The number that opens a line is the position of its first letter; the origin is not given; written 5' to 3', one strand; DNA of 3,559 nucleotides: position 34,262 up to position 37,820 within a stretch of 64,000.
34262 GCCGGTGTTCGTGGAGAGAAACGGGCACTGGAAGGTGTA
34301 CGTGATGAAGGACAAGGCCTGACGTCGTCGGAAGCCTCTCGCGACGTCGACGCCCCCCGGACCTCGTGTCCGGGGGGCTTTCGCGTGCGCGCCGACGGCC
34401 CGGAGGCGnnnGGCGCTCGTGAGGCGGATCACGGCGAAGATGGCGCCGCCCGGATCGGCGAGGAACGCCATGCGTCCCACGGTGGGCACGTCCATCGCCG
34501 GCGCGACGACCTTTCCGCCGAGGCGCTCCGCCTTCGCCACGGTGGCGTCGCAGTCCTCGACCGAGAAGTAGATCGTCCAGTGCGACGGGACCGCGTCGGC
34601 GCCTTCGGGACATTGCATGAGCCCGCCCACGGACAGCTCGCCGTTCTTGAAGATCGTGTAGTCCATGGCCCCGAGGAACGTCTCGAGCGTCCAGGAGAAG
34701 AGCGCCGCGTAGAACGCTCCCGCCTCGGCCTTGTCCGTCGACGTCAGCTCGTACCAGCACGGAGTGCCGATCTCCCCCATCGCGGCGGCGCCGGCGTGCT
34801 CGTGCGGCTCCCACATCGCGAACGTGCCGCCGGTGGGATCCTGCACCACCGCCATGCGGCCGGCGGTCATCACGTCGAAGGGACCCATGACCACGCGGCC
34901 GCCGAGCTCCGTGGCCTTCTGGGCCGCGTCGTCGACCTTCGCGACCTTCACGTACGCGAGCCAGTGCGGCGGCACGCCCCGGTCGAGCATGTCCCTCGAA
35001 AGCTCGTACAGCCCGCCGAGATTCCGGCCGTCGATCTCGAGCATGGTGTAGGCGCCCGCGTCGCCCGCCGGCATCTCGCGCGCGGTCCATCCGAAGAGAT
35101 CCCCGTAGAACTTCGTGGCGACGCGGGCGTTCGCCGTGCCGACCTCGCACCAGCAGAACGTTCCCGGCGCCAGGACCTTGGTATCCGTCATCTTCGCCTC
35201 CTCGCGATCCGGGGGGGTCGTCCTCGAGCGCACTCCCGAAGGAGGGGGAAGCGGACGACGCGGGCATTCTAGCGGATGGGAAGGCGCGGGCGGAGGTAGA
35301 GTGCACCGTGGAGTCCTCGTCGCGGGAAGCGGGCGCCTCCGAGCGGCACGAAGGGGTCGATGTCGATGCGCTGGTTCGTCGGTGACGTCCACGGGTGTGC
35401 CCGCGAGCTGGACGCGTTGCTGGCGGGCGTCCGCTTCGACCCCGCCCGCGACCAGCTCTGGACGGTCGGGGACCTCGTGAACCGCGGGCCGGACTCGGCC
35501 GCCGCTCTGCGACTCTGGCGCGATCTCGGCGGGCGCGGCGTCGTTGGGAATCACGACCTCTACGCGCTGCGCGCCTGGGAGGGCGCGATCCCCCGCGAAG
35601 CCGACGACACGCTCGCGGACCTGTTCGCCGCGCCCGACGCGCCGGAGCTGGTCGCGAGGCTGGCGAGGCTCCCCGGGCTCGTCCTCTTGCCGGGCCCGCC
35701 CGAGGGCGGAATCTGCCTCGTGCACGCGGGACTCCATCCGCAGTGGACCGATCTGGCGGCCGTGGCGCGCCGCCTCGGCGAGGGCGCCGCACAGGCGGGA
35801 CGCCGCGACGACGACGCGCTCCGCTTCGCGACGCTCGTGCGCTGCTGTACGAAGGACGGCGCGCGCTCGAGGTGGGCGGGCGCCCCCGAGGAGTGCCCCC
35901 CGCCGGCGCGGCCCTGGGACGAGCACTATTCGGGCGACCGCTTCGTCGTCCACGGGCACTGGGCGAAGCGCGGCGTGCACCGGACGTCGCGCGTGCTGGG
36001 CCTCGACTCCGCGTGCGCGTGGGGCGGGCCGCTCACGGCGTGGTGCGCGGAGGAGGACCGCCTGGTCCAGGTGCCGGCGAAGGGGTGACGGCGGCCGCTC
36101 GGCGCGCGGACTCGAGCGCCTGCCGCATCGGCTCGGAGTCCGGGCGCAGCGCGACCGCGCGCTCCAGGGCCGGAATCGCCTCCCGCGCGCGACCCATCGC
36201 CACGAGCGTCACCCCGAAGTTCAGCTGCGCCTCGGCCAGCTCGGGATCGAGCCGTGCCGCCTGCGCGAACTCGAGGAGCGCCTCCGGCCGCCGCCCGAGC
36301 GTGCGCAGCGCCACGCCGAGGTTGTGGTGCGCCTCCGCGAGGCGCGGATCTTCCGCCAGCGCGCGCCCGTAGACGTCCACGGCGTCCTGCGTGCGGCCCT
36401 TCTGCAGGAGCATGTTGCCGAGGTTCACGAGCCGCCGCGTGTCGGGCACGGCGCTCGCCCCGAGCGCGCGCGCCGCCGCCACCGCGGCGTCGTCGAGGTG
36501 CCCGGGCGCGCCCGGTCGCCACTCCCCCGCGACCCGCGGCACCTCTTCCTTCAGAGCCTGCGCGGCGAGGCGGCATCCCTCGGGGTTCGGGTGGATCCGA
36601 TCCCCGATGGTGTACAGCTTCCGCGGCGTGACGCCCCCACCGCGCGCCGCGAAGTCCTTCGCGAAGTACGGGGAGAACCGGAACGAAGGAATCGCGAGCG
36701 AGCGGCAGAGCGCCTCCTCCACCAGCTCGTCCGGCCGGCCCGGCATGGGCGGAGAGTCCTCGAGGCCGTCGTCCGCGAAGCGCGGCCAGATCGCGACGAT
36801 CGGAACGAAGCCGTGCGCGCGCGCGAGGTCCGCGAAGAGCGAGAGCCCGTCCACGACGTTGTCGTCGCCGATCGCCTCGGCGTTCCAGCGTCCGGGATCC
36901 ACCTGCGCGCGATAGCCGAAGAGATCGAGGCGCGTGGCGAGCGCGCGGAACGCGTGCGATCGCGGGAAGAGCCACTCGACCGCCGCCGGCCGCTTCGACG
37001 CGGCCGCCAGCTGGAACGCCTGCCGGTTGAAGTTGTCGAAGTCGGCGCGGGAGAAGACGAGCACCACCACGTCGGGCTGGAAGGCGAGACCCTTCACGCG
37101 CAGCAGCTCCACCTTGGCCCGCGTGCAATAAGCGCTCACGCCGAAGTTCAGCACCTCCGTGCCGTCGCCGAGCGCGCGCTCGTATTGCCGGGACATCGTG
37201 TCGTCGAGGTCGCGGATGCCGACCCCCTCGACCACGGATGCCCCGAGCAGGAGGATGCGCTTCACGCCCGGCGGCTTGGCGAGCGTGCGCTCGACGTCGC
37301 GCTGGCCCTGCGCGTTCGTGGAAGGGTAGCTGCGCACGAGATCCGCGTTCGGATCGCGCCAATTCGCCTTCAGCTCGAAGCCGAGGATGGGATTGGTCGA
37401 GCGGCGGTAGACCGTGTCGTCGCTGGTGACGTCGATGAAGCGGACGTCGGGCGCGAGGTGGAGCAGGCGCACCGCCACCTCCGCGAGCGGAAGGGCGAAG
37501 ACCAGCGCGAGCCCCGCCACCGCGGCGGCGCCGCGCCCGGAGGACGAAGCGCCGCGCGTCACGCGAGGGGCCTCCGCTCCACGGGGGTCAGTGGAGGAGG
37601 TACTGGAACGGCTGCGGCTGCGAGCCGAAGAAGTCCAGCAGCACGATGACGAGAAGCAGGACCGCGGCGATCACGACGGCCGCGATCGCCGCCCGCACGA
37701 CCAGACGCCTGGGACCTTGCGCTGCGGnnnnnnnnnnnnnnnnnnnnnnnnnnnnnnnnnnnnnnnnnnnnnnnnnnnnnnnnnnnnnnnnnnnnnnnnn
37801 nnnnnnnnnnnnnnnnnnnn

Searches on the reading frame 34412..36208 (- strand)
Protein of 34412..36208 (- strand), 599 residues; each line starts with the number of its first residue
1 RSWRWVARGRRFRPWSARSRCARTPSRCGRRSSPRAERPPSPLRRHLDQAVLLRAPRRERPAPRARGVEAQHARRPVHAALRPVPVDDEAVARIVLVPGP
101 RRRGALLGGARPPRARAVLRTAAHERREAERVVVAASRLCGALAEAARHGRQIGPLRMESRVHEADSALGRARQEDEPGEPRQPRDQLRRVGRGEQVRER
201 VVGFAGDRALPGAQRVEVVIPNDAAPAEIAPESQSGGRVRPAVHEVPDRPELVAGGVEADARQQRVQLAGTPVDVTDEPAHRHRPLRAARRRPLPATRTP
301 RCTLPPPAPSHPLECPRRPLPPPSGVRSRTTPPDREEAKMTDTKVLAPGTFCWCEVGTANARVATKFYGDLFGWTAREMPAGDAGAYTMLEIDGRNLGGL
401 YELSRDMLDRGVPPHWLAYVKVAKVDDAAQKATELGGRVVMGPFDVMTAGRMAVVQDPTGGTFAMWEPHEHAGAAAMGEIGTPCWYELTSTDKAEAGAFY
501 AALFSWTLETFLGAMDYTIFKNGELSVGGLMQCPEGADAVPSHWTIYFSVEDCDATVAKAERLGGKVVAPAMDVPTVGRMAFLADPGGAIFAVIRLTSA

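Call 24: search_protein_families(library=pfam, proteins=[window:34412-36208:-], max_evalue=0.01)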
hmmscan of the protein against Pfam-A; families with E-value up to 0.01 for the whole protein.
window:34412-36208:- (599 aa): 3 families
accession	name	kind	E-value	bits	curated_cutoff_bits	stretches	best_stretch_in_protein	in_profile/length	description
PF00903.31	Glyoxalase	-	6.5e-16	59.2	20.6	2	354-462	5-118/121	Glyoxalase/Bleomycin resistance protein/Dioxygenase superfamily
PF18029.7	Glyoxalase_6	-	4.1e-10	40.7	23.6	2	491-594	7-106/106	Glyoxalase-like domain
PF22677.2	Ble-like_N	-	0.002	18.3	24.5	0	364-391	15-39/41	Bleomycin resistance protein-like N-terminal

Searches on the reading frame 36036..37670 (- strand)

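Call 24: search_protein_families(library=pfam, proteins=[window:36036-37670:-], max_evalue=0.01)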
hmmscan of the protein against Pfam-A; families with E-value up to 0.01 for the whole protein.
window:36036-37670:- (545 aa): 16 families
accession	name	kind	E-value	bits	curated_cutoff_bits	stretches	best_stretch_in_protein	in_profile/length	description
PF13414.12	TPR_11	-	2.8e-16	59.4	26.8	2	418-458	1-41/42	TPR repeat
PF07719.23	TPR_2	-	2.8e-15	55.5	27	2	445-477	1-33/34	Tetratricopeptide repeat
PF00515.34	TPR_1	-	2.9e-13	49.4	27.8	1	414-443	4-33/34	Tetratricopeptide repeat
PF13181.12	TPR_8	-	2.5e-11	43.2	25.7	0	479-511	1-33/34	Tetratricopeptide repeat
PF13176.12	TPR_7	-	3.7e-11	42.6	27.9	1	414-444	2-34/36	Tetratricopeptide repeat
PF13424.12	TPR_12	-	4.8e-11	43.1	30.1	2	414-475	6-75/77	Tetratricopeptide repeat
PF14559.12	TPR_19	-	8.1e-09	36.1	25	2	459-518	5-64/68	Tetratricopeptide repeat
PF13428.12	TPR_14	-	1.3e-08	35.1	23.5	1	415-452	5-42/44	Tetratricopeptide repeat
PF13432.12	TPR_16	-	3e-08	34.4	32.7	1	417-477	3-63/65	Tetratricopeptide repeat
PF13431.12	TPR_17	-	1.2e-07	31.9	24.4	0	434-460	2-28/34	Tetratricopeptide repeat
PF13374.12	TPR_10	-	3.1e-07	30.6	27.5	0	479-509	2-32/42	Tetratricopeptide repeat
PF13472.12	Lipase_GDSL_2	-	9.3e-06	26.7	32.9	1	142-367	2-177/178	GDSL-like Lipase/Acylhydrolase family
PF03704.23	BTAD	-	3.2e-05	24.8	22.1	1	414-478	65-130/146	Bacterial transcriptional activator domain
PF13174.12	TPR_6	-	4e-05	24.4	26.3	0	480-512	1-33/33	Tetratricopeptide repeat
PF13371.12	TPR_9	-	0.0085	16.5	35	0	472-519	22-69/73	Tetratricopeptide repeat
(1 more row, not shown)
